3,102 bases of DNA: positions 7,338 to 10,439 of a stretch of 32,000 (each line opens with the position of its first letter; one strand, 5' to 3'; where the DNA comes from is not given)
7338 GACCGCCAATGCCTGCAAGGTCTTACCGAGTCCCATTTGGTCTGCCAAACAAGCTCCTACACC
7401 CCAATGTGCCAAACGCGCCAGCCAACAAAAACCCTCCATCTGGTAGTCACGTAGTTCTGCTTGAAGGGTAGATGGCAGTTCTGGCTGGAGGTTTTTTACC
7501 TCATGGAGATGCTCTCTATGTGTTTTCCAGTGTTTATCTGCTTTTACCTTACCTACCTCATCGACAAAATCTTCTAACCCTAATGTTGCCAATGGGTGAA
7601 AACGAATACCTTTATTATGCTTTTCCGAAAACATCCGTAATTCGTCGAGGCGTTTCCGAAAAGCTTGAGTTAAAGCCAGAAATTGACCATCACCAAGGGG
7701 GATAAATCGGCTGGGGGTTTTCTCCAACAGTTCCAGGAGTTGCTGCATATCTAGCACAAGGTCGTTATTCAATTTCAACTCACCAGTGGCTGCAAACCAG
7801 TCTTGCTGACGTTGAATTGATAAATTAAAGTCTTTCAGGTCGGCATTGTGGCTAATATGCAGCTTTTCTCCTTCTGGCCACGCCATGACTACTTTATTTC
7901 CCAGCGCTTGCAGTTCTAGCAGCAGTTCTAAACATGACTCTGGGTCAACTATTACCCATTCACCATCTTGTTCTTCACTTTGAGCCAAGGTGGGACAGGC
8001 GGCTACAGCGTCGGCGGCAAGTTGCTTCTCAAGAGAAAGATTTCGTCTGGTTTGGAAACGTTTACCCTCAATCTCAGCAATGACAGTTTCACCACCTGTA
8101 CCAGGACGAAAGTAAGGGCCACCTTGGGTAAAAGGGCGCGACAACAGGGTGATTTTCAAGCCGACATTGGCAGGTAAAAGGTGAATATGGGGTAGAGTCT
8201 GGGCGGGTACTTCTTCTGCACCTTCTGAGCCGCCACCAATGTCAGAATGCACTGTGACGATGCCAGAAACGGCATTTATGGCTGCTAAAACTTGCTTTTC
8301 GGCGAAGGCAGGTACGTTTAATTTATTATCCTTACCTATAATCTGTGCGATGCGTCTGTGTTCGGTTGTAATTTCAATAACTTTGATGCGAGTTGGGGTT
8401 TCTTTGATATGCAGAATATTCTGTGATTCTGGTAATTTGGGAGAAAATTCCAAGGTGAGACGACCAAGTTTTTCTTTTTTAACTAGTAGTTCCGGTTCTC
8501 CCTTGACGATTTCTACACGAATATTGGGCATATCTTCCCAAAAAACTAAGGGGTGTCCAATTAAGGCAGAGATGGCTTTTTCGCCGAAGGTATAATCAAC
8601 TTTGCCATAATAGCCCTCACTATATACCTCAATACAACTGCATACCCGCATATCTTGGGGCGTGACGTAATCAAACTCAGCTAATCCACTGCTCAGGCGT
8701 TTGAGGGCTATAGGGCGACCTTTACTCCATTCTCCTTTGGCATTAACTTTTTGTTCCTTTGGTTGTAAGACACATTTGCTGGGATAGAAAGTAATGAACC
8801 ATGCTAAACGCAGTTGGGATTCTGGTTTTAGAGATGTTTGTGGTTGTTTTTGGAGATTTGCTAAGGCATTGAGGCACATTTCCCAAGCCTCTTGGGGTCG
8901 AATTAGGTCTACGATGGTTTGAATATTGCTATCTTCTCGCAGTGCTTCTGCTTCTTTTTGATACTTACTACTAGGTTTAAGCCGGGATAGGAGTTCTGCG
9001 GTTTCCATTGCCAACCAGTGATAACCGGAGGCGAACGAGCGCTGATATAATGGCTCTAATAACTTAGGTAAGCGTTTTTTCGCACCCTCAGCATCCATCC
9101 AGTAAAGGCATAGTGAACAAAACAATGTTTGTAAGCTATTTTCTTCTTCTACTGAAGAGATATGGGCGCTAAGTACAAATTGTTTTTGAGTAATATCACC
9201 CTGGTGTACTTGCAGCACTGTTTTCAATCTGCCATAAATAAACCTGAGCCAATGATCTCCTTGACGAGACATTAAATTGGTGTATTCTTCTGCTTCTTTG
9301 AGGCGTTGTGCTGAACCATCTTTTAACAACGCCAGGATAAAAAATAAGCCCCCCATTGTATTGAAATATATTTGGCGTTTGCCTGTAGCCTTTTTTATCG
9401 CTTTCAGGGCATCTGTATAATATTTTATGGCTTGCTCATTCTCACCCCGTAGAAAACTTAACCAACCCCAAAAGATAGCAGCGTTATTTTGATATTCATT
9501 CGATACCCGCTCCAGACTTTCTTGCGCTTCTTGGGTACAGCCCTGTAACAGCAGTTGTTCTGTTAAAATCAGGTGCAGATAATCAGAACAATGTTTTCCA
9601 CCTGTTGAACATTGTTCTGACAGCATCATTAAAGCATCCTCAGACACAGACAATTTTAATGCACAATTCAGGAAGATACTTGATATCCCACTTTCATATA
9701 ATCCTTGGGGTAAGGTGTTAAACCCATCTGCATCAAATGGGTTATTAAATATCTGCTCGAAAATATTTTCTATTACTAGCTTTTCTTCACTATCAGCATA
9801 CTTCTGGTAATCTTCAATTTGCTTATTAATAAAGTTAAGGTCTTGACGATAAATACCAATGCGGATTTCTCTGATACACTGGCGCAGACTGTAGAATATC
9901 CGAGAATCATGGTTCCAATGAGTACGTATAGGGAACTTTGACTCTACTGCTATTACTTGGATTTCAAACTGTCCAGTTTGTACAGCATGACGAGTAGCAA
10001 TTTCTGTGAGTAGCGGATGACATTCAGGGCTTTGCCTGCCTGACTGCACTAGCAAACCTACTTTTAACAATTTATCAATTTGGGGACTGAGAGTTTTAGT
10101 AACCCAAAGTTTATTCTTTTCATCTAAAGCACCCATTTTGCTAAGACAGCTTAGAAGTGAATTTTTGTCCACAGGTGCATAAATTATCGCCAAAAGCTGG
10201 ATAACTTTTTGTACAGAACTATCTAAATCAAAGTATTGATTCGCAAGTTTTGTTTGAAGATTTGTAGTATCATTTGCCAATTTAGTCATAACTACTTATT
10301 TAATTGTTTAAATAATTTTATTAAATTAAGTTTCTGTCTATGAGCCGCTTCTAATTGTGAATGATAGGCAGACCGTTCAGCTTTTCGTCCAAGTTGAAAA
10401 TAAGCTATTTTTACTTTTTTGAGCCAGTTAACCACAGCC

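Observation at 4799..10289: SNF2 ATPase with a 900-aa unknown N-terminus paired with an AIPR-like protein: candidate two-gene defence module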

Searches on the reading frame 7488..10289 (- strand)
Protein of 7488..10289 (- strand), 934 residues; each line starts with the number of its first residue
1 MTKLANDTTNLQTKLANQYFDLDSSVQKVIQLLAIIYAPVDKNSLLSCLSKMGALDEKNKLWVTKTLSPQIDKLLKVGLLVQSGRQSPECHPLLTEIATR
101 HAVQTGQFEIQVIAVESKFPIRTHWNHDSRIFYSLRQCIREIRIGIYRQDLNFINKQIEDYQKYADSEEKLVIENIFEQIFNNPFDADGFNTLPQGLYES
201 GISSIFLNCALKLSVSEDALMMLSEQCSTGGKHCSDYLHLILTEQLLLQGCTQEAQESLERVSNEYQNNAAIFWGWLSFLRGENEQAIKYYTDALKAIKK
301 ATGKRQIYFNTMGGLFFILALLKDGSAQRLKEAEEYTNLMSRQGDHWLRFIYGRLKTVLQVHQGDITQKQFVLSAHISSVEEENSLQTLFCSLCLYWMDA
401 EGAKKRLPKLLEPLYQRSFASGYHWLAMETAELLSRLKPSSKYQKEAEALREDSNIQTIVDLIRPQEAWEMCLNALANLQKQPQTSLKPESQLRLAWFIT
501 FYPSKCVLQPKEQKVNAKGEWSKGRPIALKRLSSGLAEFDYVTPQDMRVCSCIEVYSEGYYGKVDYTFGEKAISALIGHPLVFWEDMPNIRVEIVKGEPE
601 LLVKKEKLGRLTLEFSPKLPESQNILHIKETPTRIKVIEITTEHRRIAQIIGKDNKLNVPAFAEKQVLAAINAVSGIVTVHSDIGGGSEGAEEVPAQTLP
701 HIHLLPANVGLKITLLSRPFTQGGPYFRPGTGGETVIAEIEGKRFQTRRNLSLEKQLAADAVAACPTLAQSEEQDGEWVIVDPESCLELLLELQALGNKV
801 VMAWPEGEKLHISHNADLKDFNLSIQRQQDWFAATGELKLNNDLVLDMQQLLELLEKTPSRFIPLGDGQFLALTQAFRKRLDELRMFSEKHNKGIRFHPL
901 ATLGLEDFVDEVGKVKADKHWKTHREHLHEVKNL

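Call 10: find_homologous_proteins(query=window:7488-10289:-)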
Query seq(934 aa) (934 aa): 314 proteins with E <= 0.001 among 8000 candidates; the best 120 are listed.
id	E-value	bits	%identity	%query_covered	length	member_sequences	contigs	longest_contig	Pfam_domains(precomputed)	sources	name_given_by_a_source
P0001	0.0e+0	1891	88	100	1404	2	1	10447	PF00270.36,PF00176.30,PF00271.38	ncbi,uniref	ncbi:DEAD/DEAH box helicase [Nostoc sp.]|uniref:DEAD/DEAH box helicase n=1 Tax=Nostoc sp. TaxID=1180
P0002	0.0e+0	1878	88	100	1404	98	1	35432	PF00270.36,PF00176.30,PF00271.38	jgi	-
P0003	0.0e+0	1877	88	100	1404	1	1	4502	PF00270.36,PF00176.30,PF00271.38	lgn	-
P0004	0.0e+0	1870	88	100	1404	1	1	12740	PF00270.36,PF00176.30,PF00271.38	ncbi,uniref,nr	ncbi:DEAD/DEAH box helicase [Nostoc sp. WHI]|uniref:DEAD/DEAH box helicase n=1 Tax=Nostoc sp. WHI Ta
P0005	0.0e+0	1853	86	100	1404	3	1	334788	PF00270.36,PF00176.30,PF00271.38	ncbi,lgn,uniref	ncbi:MAG: DEAD/DEAH box helicase [Nostoc sp.]|uniref:DEAD/DEAH box helicase n=1 Tax=Nostoc sp. TaxID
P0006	0.0e+0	1850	87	100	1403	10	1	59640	PF00270.36,PF00176.30,PF00271.38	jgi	jgi:SNF2 family DNA or RNA helicase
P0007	0.0e+0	1850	87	100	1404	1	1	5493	PF00270.36,PF00176.30,PF00271.38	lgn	-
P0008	0.0e+0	1850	87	100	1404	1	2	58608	PF00270.36,PF00176.30,PF00271.38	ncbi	ncbi:DEAD/DEAH box helicase [Nostoc sp.]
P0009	0.0e+0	1848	87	100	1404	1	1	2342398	PF00270.36,PF00176.30,PF00271.38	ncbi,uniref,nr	ncbi:DEAD/DEAH box helicase [Nostoc sphaeroides]|uniref:ATP-dependent helicase n=1 Tax=Nostoc sphaer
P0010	0.0e+0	1845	86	100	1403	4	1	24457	PF00270.36,PF00176.30,PF00271.38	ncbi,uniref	ncbi:DEAD/DEAH box helicase [Nostoc sp.]|uniref:DEAD/DEAH box helicase n=1 Tax=Nostoc sp. TaxID=1180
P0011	0.0e+0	1843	86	100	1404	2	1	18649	PF00270.36,PF00176.30,PF00271.38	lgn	-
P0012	0.0e+0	1842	86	100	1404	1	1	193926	PF00270.36,PF00176.30,PF00271.38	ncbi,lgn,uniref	ncbi:MAG: DEAD/DEAH box helicase [Nostoc sp.]|uniref:DEAD/DEAH box helicase n=1 Tax=Nostoc sp. TaxID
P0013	0.0e+0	1841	86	100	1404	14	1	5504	PF00270.36,PF00176.30,PF00271.38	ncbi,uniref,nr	ncbi:DEAD/DEAH box helicase [Nostoc sp. CHAB 5784]|uniref:DEAD/DEAH box helicase n=1 Tax=Nostoc mira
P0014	0.0e+0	1831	85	100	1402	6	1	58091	PF00270.36,PF00176.30,PF00271.38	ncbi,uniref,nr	ncbi:DEAD/DEAH box helicase [Nostoc sp. LEGE 06077]|uniref:DEAD/DEAH box helicase n=1 Tax=Nostoc sp.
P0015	0.0e+0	1775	83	100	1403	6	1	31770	PF00270.36,PF00176.30,PF00271.38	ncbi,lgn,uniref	ncbi:DEAD/DEAH box helicase [Anabaena sp. CCY 9402-a]|uniref:DEAD/DEAH box helicase n=1 Tax=Anabaena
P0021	0.0e+0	1718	81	100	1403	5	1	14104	PF00176.30,PF00271.38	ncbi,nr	ncbi:MAG: DEAD/DEAH box helicase [Rhizonema sp. PD37]|nr:DEAD/DEAH box helicase [Rhizonema sp. PD37]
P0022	0.0e+0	1718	79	100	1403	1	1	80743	PF00270.36,PF00176.30,PF00271.38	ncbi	-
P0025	0.0e+0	1704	80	100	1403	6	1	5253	PF00270.36,PF00176.30,PF00271.38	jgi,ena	jgi:SNF2 family DNA or RNA helicase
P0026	0.0e+0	1696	80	100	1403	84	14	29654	PF00270.36,PF00176.30,PF00271.38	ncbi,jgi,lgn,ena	jgi:SNF2 family DNA or RNA helicase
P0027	0.0e+0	1692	80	100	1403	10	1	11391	PF00270.36,PF00176.30,PF00271.38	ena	-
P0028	0.0e+0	1690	79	100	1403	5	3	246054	PF00270.36,PF00176.30,PF00271.38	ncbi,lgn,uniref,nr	ncbi:DEAD/DEAH box helicase [Dolichospermum sp. LEGE 00240]|uniref:DEAD/DEAH box helicase n=1 Tax=Do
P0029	0.0e+0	1680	79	100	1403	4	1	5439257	PF00270.36,PF00176.30,PF00271.38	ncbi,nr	ncbi:MAG: DEAD/DEAH box helicase [Dolichospermum sp. BR01]|nr:DEAD/DEAH box helicase [Dolichospermum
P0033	0.0e+0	1657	77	100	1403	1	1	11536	PF00270.36,PF00176.30,PF00271.38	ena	-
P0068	0.0e+0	1363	65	100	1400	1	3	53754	PF00176.30,PF00271.38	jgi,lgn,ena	-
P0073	0.0e+0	1333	63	99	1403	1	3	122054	PF00176.30,PF00271.38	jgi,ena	jgi:SNF2 family DNA or RNA helicase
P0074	0.0e+0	1327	64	100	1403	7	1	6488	PF00270.36,PF00176.30,PF00271.38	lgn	-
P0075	0.0e+0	1326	61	99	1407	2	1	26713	PF00176.30,PF00271.38,PF08455.16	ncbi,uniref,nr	ncbi:DEAD/DEAH box helicase [Calothrix rhizosoleniae]|uniref:DEAD/DEAH box helicase n=1 Tax=Calothri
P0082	0.0e+0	1286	61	100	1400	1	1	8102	PF00176.30,PF00271.38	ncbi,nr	ncbi:MAG: DEAD/DEAH box helicase [Cyanothece sp. SIO1E1]|nr:DEAD/DEAH box helicase [Cyanothece sp. S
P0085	0.0e+0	1256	60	99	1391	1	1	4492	PF00270.36,PF00176.30,PF00271.38,PF08455.16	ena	-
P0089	0.0e+0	1244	59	100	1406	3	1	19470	PF00176.30,PF00271.38,PF08455.16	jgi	jgi:SNF2 family DNA or RNA helicase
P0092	0.0e+0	1237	60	99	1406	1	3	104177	PF00176.30,PF00271.38,PF08455.16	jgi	jgi:superfamily II DNA or RNA helicase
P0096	0.0e+0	1232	59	100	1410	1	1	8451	PF00176.30,PF00271.38,PF08455.16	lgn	-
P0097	0.0e+0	1218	57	99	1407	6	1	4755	PF00270.36,PF00176.30,PF00271.38,PF08455.16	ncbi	ncbi:MAG: DEAD/DEAH box helicase [Cyanobacteria bacterium J06643_5]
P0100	0.0e+0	1206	59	99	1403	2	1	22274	PF00270.36,PF00176.30,PF00271.38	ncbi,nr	ncbi:MAG: DEAD/DEAH box helicase [Methylacidiphilales bacterium]|nr:DEAD/DEAH box helicase [Candidat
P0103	0.0e+0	1191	58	100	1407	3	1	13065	PF00270.36,PF00176.30,PF00271.38,PF08455.16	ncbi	-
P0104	0.0e+0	1190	58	99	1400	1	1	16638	PF00176.30,PF00271.38,PF08455.16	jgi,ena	jgi:superfamily II DNA or RNA helicase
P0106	0.0e+0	1188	57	100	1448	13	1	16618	PF00176.30,PF00271.38,PF08455.16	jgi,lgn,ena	-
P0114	0.0e+0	1168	56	100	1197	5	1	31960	PF00176.30,PF08455.16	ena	-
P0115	0.0e+0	1167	56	99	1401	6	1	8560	PF00176.30,PF00271.38,PF08455.16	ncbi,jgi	jgi:superfamily II DNA or RNA helicase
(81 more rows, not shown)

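Call 45: search_dna_similar(query=window:7500-10289:-, collection=plasmids, mode=protein, max_rows=60, max_evalue=1e-30)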
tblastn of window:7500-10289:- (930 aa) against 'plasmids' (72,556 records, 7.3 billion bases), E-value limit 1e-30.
Records with a match: 21; places in all: 22; records where one place covers at least 80% of the query: 11.
Best place of each record, by identity: 90-95% 1; 80-90% 5; 60-80% 5; <60% 10.
By first word of the organism name: Nostoc 7; Serratia 4; Tolypothrix 2; Acaryochloris 2; Aeromonas 2; Sphaerospermopsis 1; Microchaete 1; Klebsiella 1; Legionella 1.
By predicted mobility (MOB-suite, as given by PLSDB): non-mobilizable 12; conjugative 7; mobilizable 2.
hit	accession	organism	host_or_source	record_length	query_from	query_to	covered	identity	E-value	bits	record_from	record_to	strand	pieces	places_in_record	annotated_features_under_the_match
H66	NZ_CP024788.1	Nostoc flagelliforme CCNUN1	cell culture,desert soil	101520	1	930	100%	87.0%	0e+0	1610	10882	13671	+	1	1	DEAD/DEAH box helicase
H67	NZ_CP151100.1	Nostoc sp. UHCC 0302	isolated culture,lake sediment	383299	1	930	100%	81.3%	0e+0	1499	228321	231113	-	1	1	DEAD/DEAH box helicase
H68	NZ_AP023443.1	Nostoc sp. MS1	-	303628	1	930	100%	80.0%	0e+0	1478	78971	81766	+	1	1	DEAD/DEAH box helicase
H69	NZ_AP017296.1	Nostoc sp. NIES-3756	-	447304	1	930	100%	80.0%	0e+0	1458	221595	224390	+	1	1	DEAD/DEAH box helicase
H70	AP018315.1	Sphaerospermopsis kisseleviana NIES-73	-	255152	1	930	100%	73.4%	0e+0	1355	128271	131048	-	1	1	SNF2-related protein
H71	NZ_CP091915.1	Nostoc sp. UHCC 0870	cell culture,Brackish water, ...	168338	1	930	86%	83.1%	0e+0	1342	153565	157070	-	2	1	DEAD/DEAH box helicase | transposase | hypothetical protein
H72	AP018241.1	Microchaete diplosiphon NIES-3275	-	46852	7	930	99%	69.1%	0e+0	1255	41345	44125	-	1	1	SNF2-related protein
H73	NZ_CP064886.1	Tolypothrix sp. PCC 7601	Fresh water sample,Fresh water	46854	7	930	99%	69.1%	0e+0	1255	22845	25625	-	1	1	DEAD/DEAH box helicase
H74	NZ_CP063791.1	Tolypothrix sp. PCC 7712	Soil sample,soil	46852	7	930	99%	69.1%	0e+0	1255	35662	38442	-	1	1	DEAD/DEAH box helicase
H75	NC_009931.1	Acaryochloris marina MBIC11017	-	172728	7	930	99%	43.7%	0e+0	732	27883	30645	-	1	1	DEAD/DEAH box helicase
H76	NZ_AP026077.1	Acaryochloris marina MBIC10699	cell culture,Ascidian, Diplosoma similis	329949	7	930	99%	43.5%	0e+0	727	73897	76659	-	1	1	DEAD/DEAH box helicase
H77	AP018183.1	Nostoc carneum NIES-2107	-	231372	27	624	64%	61.0%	0e+0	753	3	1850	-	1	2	none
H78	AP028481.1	Serratia marcescens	Homo sapiens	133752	187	922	79%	31.1%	2e-82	300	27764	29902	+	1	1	hypothetical protein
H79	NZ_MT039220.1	Serratia proteamaculans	-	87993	275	924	70%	32.8%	1e-80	294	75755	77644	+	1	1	DEAD/DEAH box helicase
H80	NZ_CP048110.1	Klebsiella michiganensis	Bactrocera dorsalis,cell culture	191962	275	922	70%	31.9%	3e-80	293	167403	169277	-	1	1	DEAD/DEAH box helicase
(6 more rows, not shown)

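Call 48: predict_structure(alignment_id=A2)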
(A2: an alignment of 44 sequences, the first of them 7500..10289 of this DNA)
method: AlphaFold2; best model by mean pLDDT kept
length: 930 residues; sequences in the alignment: 44
mean_pLDDT: 78.7   pTM: 0.62
mean pLDDT of the five models: 78.7, 77.8, 75.5, 74.1, 72.3
residues with pLDDT >= 90: 311; 70-90: 413; 50-70: 102; < 50: 104
segments of 3 or more residues with pLDDT < 50: 1-6, 481-493, 517-520, 811-848, 866-869, 894-930
pLDDT, mean of each block of 10 residues (from residue 1): 48 93 94 94 92 91 91 94 87 94 94 94 79 90 93 91 80 86 87 90 92 88 87 88 95 94 90 96 94 90 80 94 88 90 83 93 80 87 92 93 92 95 95 94 93 87 80 73 35 66 78 58 67 55 75 68 71 82 76 84 83 86 80 82 84 81 84 84 75 85 71 86 83 86 85 91 88 83 75 80 62 34 29 28 41 59 51 57 64 46 41 39 41
secondary structure, 60 per line:
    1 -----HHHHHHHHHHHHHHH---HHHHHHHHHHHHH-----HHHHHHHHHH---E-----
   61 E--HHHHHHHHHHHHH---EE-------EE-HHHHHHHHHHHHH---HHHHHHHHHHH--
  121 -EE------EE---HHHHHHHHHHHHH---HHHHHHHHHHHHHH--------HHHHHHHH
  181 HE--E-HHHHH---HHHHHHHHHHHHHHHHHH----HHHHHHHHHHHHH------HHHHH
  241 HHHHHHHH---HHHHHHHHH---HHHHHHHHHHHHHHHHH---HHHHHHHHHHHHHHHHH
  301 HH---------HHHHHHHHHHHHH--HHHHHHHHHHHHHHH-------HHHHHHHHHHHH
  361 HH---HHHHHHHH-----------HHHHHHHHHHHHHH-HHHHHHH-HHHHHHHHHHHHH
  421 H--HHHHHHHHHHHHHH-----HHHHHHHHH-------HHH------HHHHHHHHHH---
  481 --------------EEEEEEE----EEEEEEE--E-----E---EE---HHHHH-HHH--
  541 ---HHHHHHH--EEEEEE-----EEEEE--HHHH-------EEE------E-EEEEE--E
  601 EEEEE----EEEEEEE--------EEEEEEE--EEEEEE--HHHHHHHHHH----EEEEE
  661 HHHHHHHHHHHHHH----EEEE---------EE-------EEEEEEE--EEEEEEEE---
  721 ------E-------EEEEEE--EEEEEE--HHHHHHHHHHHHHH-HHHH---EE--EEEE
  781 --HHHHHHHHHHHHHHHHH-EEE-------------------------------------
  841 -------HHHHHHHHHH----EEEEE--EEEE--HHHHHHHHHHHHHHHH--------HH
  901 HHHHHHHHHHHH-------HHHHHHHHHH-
elements in order (helices of 4 or more, strands of 3 or more residues): H6-20 H24-36 H42-51 H64-76 H92-104 H108-118 H135-147 H151-164 H173-181 H187-191 H195-212 H217-229 H236-248 H252-260 H264-280 H284-302 H312-324 H327-341 H349-362 H366-373 H385-398 H400-406 H408-421 H424-437 H443-451 H468-477 E495-501 E506-512 H530-534 H544-550 E553-558 E564-568 H571-574 E582-584 E593-597 E600-605 E610-616 E625-631 E634-639 H642-651 E656-660 H661-674 E679-682 E701-707 E710-717 E735-740 E743-748 H751-764 H766-769 E777-780 H783-799 E801-803 H848-857 E862-866 E869-872 H875-890 H899-912 H920-929

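Call 53: fold_search(model_id=the predicted structure, library=pdb)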
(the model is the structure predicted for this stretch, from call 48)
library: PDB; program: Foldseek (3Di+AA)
matches with E <= 10: 1029; with E <= 0.001: 3
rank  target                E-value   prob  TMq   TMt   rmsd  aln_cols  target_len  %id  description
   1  5g04_O                8.2e-04  1.00  0.22  0.28  18.8       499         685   13  Structure of the human APC-Cdc20-Hsl1 complex (released 2016-05-25)
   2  1hz4                  9.0e-04  1.00  0.25  0.57   9.9       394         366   14  CRYSTAL STRUCTURE OF TRANSCRIPTION FACTOR MALT DOMAIN III (released 2001-11-28)
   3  5g05_O                9.0e-04  1.00  0.19  0.23  18.1       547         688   11  Cryo-EM structure of combined apo phosphorylated APC (released 2016-05-25)
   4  6q6g_O                1.1e-03  1.00  0.23  0.28  16.6       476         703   12  Cryo-EM structure of the APC/C-Cdc20-Cdk2-cyclinA2-Cks2 complex, the D1 box class (released 2019-09-11)
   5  8pkp_O                1.4e-03  1.00  0.21  0.27  16.5       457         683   10  Cryo-EM structure of the apo Anaphase-promoting complex/cyclosome (APC/C) at 3.2 Angstrom resolution (released 2023-07-19)
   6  8tar_O                1.9e-03  1.00  0.23  0.29  17.1       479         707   12  APC/C-CDH1-UBE2C-Ubiquitin-CyclinB-NTD (released 2023-09-27)
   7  4hot_A                3.2e-03  0.97  0.15  0.25  19.1       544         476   12  Crystal Structure of Full-Length Human IFIT5 with 5`-triphosphate Oligoadenine (released 2013-01-23)
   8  6mfv_A                3.3e-03  1.00  0.20  0.27  12.8       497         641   10  Crystal structure of the Signal Transduction ATPase with Numerous Domains (STAND) protein with a tetratricopeptide rep (released 2019-02-20)
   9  8a3t_J                3.6e-03  1.00  0.20  0.32  15.6       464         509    8  S. cerevisiae APC/C-Cdh1 complex (released 2022-08-31)
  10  6xr1                  4.1e-03  0.69  0.10  0.15  21.5       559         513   13  Computationally designed right-handed alpha/alpha single-chain toroid with 9 repeats (released 2021-07-14)
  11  5l9u_O                4.7e-03  1.00  0.22  0.29  18.5       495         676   13  Model of human Anaphase-promoting complex/Cyclosome (APC/C-CDH1) with a cross linked Ubiquitin variant-substrate-UBE2C (released 2016-09-14)
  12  5khr_O                4.7e-03  1.00  0.20  0.29  16.8       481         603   13  Model of human Anaphase-promoting complex/Cyclosome complex (APC15 deletion mutant) in complex with the E2 UBE2C/UBCH1 (released 2016-08-24)
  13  5dbk_A                4.9e-03  1.00  0.21  0.46  12.5       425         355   11  apo form of the quorum sensor NprR from B. thuringiensis (released 2016-07-13)
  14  7t7t_A                5.1e-03  0.99  0.15  0.26  19.4       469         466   12  Structure of TSK/BRU1 bound to histone H3.1 (released 2022-03-30)
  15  7y4i_B                5.8e-03  0.96  0.12  0.13  23.1       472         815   12  Crystal structure of SPINDLY in complex with GDP (released 2022-12-07)
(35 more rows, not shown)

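Call 55: search_protein_families(library=pfam, proteins=[P0075, P0085, P0106, P0092], max_evalue=0.01)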
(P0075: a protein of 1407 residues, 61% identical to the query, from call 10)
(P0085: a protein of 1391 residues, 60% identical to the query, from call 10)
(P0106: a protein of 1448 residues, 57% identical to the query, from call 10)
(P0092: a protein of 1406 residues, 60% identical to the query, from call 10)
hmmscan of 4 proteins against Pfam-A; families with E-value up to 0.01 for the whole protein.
P0075 (1407 aa): 3 families
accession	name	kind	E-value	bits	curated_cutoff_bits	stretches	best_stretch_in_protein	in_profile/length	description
PF00176.29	SNF2-rel_dom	-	9.2e-66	222.3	24.9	1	953-1228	1-289/290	SNF2-related domain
PF00271.37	Helicase_C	-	6.8e-26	91.1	23.5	1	1247-1351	5-110/110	Helicase conserved C-terminal domain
PF08455.15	SNF2_assoc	-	4.2e-05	23.1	27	1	658-943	104-373/373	Bacterial SNF2 helicase associated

P0085 (1391 aa): 4 families
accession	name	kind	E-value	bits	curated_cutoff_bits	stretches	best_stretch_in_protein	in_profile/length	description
PF00176.29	SNF2-rel_dom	-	1.9e-64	218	24.9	1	952-1226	1-289/290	SNF2-related domain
PF00271.37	Helicase_C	-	9e-26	90.7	23.5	1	1245-1349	5-110/110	Helicase conserved C-terminal domain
PF00270.35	DEAD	-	6.2e-07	29.7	26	1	974-1077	21-132/167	DEAD/DEAH box helicase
PF08455.15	SNF2_assoc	-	7e-06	25.7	27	1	746-942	178-373/373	Bacterial SNF2 helicase associated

P0106 (1448 aa): 2 families
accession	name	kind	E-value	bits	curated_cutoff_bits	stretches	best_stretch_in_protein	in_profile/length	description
PF00176.29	SNF2-rel_dom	-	6.3e-64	216.3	24.9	1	993-1268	1-289/290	SNF2-related domain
PF00271.37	Helicase_C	-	1e-24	87.3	23.5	1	1287-1391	5-110/110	Helicase conserved C-terminal domain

P0092 (1406 aa): 4 families
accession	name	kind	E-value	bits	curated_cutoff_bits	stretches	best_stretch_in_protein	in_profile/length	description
PF00176.29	SNF2-rel_dom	-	6.2e-67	226.2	24.9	1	952-1227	1-289/290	SNF2-related domain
PF00271.37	Helicase_C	-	8.1e-27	94.1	23.5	1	1246-1350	5-110/110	Helicase conserved C-terminal domain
PF08455.15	SNF2_assoc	-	1.3e-06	28.1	27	1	849-942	270-373/373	Bacterial SNF2 helicase associated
PF11496.14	HDA2-3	-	0.0034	17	27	1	1237-1372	89-231/278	Class II histone deacetylase complex subunits 2 and 3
